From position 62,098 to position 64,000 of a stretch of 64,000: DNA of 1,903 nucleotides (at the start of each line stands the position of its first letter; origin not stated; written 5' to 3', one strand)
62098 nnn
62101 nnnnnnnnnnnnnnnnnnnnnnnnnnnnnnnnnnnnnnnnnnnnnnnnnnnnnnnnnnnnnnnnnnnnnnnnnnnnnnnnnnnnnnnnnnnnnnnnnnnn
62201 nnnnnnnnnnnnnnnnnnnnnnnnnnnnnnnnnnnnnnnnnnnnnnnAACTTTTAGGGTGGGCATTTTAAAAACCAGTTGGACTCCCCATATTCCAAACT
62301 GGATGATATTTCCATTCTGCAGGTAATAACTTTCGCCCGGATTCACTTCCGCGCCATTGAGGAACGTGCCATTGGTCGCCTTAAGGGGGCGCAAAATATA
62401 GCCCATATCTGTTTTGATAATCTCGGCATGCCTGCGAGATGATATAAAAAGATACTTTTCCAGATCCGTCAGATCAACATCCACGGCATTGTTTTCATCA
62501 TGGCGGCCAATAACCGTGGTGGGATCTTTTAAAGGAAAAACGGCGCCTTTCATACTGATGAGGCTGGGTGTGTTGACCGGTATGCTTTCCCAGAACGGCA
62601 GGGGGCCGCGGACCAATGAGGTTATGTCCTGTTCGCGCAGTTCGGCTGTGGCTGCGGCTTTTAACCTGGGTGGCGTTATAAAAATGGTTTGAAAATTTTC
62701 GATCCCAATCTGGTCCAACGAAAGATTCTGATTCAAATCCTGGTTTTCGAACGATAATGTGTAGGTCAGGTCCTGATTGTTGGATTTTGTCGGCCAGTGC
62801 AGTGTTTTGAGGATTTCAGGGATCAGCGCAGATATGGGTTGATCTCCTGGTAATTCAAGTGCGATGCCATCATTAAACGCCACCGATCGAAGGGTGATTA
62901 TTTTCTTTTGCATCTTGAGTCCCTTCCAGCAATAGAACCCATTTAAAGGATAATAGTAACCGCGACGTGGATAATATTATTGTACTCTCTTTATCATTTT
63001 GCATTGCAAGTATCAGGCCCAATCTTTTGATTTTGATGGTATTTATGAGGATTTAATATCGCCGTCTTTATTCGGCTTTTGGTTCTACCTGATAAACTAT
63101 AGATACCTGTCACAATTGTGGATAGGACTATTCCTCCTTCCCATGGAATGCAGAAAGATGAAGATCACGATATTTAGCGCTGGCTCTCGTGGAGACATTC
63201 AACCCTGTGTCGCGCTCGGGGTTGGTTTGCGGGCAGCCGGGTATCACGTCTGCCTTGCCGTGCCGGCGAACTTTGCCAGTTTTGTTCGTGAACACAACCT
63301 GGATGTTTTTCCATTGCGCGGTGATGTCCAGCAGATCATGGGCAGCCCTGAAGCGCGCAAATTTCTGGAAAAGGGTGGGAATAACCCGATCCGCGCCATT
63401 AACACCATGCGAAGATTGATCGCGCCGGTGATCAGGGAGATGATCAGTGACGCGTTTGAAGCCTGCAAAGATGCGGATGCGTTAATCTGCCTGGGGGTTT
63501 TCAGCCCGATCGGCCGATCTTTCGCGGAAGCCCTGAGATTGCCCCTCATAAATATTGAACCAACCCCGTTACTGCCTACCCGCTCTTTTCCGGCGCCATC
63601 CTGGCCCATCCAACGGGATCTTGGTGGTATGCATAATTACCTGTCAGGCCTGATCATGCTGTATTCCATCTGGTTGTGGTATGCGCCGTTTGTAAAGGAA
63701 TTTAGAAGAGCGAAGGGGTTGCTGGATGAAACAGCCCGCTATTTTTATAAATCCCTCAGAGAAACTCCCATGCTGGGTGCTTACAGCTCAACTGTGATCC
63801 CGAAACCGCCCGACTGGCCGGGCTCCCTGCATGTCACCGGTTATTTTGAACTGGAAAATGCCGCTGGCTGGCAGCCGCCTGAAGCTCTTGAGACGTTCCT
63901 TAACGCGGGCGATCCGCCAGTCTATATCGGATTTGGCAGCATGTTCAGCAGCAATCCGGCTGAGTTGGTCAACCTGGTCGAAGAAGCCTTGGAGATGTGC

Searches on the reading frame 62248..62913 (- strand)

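Call 28: search_protein_families(library=pfam, proteins=[window:62248-62913:-], max_evalue=0.00001)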
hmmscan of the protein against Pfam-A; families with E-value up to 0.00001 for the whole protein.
window:62248-62913:- (222 aa): 2 families
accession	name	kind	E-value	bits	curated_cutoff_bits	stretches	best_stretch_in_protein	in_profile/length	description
PF00498.31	FHA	-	1e-14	55.2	20.7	1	133-207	1-67/67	FHA domain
PF16697.10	Yop-YscD_cpl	-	1.4e-06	28.9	33.2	1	122-213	8-90/94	Inner membrane component of T3SS, cytoplasmic domain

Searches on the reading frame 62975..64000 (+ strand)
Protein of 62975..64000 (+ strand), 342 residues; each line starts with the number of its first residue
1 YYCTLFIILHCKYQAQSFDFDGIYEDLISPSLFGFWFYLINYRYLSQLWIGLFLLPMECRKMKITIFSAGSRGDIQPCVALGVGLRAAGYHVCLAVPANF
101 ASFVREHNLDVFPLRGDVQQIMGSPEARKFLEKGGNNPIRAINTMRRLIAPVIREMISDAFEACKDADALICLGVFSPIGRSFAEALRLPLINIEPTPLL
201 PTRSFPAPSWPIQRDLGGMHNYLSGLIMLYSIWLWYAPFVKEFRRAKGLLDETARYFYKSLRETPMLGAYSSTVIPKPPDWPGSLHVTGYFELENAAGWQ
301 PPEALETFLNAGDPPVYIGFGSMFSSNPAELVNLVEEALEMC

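Call 28: search_protein_families(library=pfam, proteins=[window:62975-64000:+], max_evalue=0.00001)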
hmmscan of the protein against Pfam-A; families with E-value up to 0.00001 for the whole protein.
window:62975-64000:+ (342 aa): 1 family
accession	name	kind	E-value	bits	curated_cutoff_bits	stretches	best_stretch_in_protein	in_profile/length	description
PF03033.26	Glyco_transf_28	-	4.9e-10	40.1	26.2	1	64-193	1-126/139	Glycosyltransferase family 28 N-terminal domain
